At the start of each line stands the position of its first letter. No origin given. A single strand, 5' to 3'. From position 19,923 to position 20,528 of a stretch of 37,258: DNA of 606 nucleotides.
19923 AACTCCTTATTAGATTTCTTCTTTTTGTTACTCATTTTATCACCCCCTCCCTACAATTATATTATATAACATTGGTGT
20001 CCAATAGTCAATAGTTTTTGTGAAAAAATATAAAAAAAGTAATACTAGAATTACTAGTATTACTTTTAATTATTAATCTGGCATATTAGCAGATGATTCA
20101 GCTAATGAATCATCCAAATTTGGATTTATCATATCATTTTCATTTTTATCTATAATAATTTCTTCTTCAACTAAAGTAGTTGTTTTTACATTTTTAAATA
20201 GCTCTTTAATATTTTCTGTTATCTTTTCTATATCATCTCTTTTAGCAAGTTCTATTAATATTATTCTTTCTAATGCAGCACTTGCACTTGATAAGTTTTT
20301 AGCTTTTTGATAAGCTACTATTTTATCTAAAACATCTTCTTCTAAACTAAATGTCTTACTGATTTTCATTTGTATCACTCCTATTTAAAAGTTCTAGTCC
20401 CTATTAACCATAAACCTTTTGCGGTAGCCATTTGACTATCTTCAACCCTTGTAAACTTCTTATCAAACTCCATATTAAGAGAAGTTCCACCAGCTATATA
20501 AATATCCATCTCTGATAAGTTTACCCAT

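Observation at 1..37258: Whole window is a closed phage-plasmid: exact 99-bp end overlap, no recombinase, plasmid partition and theta replicon beside an HK97-like virion module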

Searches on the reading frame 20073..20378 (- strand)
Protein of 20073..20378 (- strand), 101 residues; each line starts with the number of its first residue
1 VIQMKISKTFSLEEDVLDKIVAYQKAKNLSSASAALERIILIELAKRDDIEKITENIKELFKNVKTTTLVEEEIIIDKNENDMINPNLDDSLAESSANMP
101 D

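Call 5: search_protein_families(library=pfam, proteins=[window:20073-20378:-], max_evalue=0.01)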
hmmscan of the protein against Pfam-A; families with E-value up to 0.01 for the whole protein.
window:20073-20378:- (101 aa): 1 family
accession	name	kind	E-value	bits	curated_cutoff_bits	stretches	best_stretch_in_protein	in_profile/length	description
PF07426.16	Dynactin_p22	-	0.0024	18.1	25.2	1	17-67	105-155/168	Dynactin subunit p22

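Call 16: search_protein_families(library=phrogs, proteins=[window:20073-20378:-], max_evalue=0.001)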
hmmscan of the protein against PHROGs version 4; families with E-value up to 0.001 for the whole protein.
window:20073-20378:- (101 aa): 2 families
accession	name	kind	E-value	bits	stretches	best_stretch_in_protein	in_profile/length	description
phrog_14888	-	unknown function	3.4e-09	38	1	4-85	1-82/90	-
phrog_16979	-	unknown function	2e-07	31.9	1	8-78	13-83/155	-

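Call 42: search_solved_structures(query=window:20073-20378:-, max_evalue=1)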
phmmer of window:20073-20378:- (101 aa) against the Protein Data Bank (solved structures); distinct sequences matched with E-value up to 1: 0.

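Call 57: search_protein_families(library=ncbifam, proteins=[window:20073-20378:-], max_evalue=0.01)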
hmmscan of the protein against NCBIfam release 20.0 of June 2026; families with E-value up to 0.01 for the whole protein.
window:20073-20378:- (101 aa): 0 families

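Call 59: find_homologous_proteins(query=window:20073-20378:-, max_evalue=0.001)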
Query window:20073-20378:- (101 aa): 46 proteins with E <= 0.001 among 54 candidates.
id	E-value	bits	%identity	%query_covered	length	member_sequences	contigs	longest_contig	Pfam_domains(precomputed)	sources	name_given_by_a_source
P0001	2.3e-50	186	100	97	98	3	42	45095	-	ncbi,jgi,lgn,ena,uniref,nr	ncbi:TPA: hypothetical protein ACG0NJ_002168 [Clostridium perfringens]|jgi:hypothetical protein|unir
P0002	1.3e-44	168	92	97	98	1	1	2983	-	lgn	-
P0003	4.9e-39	150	84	97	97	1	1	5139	-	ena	-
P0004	6.5e-38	146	82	97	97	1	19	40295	-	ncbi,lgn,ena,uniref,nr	ncbi:hypothetical protein [Clostridium perfringens]|uniref:hypothetical protein n=1 Tax=Clostridium 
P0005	9.8e-38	146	84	97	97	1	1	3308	-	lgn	-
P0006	3.3e-37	144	81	97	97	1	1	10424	-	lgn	-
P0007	6.7e-37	143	84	97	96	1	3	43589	-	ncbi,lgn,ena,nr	ncbi:hypothetical protein QTH57_14605 [Clostridium perfringens]|nr:hypothetical protein [Clostridium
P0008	9.9e-37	143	83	97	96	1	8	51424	-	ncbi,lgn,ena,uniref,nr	ncbi:hypothetical protein [uncultured Clostridium sp.]|uniref:hypothetical protein n=1 Tax=unculture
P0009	3.9e-36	141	84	97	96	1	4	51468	-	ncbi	ncbi:hypothetical protein ACSXEP_15680 (plasmid) [Clostridium perfringens]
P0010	4.0e-36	141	82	97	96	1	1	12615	-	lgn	-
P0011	5.1e-36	140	83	97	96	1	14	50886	-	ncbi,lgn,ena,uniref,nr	ncbi:hypothetical protein QDR07_13290 [Clostridium perfringens]|uniref:hypothetical protein n=1 Tax=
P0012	1.1e-34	136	74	97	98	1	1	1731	-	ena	-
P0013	2.4e-34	135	73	97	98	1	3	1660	-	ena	-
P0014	8.4e-34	133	73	97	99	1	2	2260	-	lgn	-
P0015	1.3e-33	133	75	97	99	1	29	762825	-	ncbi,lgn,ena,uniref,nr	ncbi:hypothetical protein [Clostridium perfringens]|uniref:hypothetical protein n=1 Tax=Clostridium 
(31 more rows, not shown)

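Call 60: find_encoding_contigs(protein=P0015, flank=10000, max_places=4)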
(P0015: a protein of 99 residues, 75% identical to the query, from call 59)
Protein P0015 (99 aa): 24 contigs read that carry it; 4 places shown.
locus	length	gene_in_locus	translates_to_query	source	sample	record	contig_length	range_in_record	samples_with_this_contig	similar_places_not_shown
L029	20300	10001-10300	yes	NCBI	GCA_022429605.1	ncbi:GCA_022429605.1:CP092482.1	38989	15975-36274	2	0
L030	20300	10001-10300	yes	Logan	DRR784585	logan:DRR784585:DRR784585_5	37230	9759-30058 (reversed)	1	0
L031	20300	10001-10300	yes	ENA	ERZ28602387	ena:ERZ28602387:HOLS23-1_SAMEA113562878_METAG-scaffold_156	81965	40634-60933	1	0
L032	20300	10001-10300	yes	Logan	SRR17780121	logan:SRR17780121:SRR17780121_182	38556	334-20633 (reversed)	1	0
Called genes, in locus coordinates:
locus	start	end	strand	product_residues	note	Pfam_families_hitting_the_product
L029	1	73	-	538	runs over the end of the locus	PF00270:DEAD, PF04851:ResIII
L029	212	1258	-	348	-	-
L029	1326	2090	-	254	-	PF07927:HicA_toxin (weak)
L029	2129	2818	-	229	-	PF01381:HTH_3 (weak)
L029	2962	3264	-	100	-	-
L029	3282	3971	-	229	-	PF01027:Bax1-I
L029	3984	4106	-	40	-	-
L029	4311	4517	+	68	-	-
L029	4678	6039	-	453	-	-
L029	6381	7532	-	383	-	-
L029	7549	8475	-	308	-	PF07261:DnaB_2 (weak)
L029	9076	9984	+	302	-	PF17989:ALP_N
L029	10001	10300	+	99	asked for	-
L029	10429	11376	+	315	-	-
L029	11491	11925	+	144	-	-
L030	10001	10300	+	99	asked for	-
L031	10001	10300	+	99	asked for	-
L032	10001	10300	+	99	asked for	-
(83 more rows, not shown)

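Call 61: find_encoding_contigs(protein=P0015, flank=10000, max_places=10)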
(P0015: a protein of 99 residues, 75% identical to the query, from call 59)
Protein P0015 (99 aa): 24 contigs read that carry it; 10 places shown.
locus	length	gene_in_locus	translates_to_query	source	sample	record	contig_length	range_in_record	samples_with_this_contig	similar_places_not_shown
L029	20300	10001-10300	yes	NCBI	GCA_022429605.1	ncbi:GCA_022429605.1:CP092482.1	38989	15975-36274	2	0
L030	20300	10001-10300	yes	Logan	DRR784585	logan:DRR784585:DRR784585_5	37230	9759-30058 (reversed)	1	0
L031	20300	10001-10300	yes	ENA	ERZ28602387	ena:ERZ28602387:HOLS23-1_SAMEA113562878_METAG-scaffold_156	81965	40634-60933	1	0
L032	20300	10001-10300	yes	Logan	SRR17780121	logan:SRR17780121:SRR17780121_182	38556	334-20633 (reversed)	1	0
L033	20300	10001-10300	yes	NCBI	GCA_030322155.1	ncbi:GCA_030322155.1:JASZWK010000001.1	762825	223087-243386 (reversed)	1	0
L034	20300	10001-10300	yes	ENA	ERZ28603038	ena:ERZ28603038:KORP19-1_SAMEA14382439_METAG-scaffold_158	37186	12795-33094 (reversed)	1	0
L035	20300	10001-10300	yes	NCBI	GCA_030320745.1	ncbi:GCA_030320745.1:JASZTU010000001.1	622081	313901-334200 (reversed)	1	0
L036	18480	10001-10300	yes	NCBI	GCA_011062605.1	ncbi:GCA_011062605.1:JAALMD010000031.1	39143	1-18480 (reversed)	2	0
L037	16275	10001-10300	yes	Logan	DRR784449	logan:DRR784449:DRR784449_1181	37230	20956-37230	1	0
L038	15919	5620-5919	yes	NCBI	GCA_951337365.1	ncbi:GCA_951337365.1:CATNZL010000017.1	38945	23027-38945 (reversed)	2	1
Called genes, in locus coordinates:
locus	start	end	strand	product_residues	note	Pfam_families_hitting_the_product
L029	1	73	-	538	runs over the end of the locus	PF00270:DEAD, PF04851:ResIII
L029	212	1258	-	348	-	-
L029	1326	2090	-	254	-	PF07927:HicA_toxin (weak)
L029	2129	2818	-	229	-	PF01381:HTH_3 (weak)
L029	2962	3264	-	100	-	-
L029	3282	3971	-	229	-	PF01027:Bax1-I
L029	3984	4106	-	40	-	-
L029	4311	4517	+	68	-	-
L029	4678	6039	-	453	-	-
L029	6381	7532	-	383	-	-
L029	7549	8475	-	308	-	PF07261:DnaB_2 (weak)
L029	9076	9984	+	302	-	PF17989:ALP_N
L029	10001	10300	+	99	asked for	-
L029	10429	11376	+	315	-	-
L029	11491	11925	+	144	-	-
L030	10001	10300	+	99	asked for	-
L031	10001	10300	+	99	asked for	-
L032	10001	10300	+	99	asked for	-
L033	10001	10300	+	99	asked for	-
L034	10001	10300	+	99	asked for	-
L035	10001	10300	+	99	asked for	-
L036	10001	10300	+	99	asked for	-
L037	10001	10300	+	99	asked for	-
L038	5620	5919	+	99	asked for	-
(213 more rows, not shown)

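Call 80: predict_structure(alignment_id=A2)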
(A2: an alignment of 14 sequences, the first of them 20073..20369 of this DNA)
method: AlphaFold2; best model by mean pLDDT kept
length: 98 residues; sequences in the alignment: 14
mean_pLDDT: 65.1   pTM: 0.37
mean pLDDT of the five models: 65.1, 63.9, 62.1, 60.8, 60.3
residues with pLDDT >= 90: 5; 70-90: 35; 50-70: 38; < 50: 20
segments of 3 or more residues with pLDDT < 50: 62-67, 69-76, 80-82
pLDDT, mean of each block of 10 residues (from residue 1): 59 83 89 82 69 67 46 45 52 57
secondary structure, 60 per line:
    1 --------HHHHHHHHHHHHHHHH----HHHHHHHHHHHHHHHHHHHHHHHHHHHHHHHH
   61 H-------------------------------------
elements in order: H9-24 H29-61

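Call 86: fold_search(model_id=the predicted structure, library=pdb)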
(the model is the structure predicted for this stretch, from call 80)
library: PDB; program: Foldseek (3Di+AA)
matches with E <= 10: 15; with E <= 0.001: 0
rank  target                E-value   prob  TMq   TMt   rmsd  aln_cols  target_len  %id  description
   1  6kyt_C                2.2e+00  0.12  0.28  0.34  13.4        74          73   19  The structure of the M. tb toxin MazEF-mt1 complex (released 2020-08-05)
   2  1q5v_C                3.1e+00  0.38  0.31  0.27   4.6        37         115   24  Apo-NikR (released 2003-09-30)
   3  6kyt_Q                3.3e+00  0.09  0.25  0.31   9.8        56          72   28  The structure of the M. tb toxin MazEF-mt1 complex (released 2020-08-05)
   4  6xmd_B                4.7e+00  0.07  0.27  0.16  23.1        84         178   24  SM Protein Vps45 in Complex with Qa SNARE Tlg2 (1-310) (released 2020-08-19)
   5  3od2_B                5.4e+00  0.20  0.31  0.24   4.9        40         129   22  E. coli NikR soaked with excess nickel ions (released 2010-09-08)
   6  2hza_A                5.4e+00  0.16  0.31  0.24   4.8        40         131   22  Nickel-bound full-length Escherichia coli NikR (released 2006-08-22)
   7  6urs_MODEL_1_A        5.4e+00  0.08  0.25  0.37  11.7        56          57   18  Sleeping Beauty transposase PAI subdomain mutant - H19Y (released 2020-10-28)
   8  7vp2_B                6.2e+00  0.08  0.26  0.38   9.3        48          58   17  Structure of a transcription factor and DNA complex (released 2022-10-19)
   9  5zkt_A                6.7e+00  0.11  0.29  0.47   8.8        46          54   17  Crystal structure of TCP domain of PCF6 in Oryza sativa (released 2019-03-27)
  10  2caj_A                7.7e+00  0.13  0.30  0.23  10.7        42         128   24  NikR from Helicobacter pylori in closed trans-conformation and nickel bound to 4 intermediary sites (released 2006-07-17)
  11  7vp6_D                7.7e+00  0.12  0.30  0.57   6.4        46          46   11  Structure of a transcription factor and DNA complex (released 2022-10-19)
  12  8c24_E                8.2e+00  0.11  0.31  0.51   5.9        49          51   18  ParDE1 toxin-antitoxin complex from Mycobacterium tuberculosis (rv1960c-rv1959c) (released 2023-12-20)
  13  1y9b_A                8.2e+00  0.08  0.28  0.34   9.0        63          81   13  Structure of Conserved Putative Transcriptional Factor from Vibrio cholerae O1 biovar eltor str. N16961 (released 2005-01-25)
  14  7vp4_B                9.4e+00  0.07  0.25  0.35   9.3        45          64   18  Structure of a transcription factor and DNA complex (released 2022-10-19)
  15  2lhr_MODEL_1_A        9.4e+00  0.04  0.26  0.32  15.3        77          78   28  Solution structure of Staphylococcus aureus IsdH linker domain (released 2012-11-14)
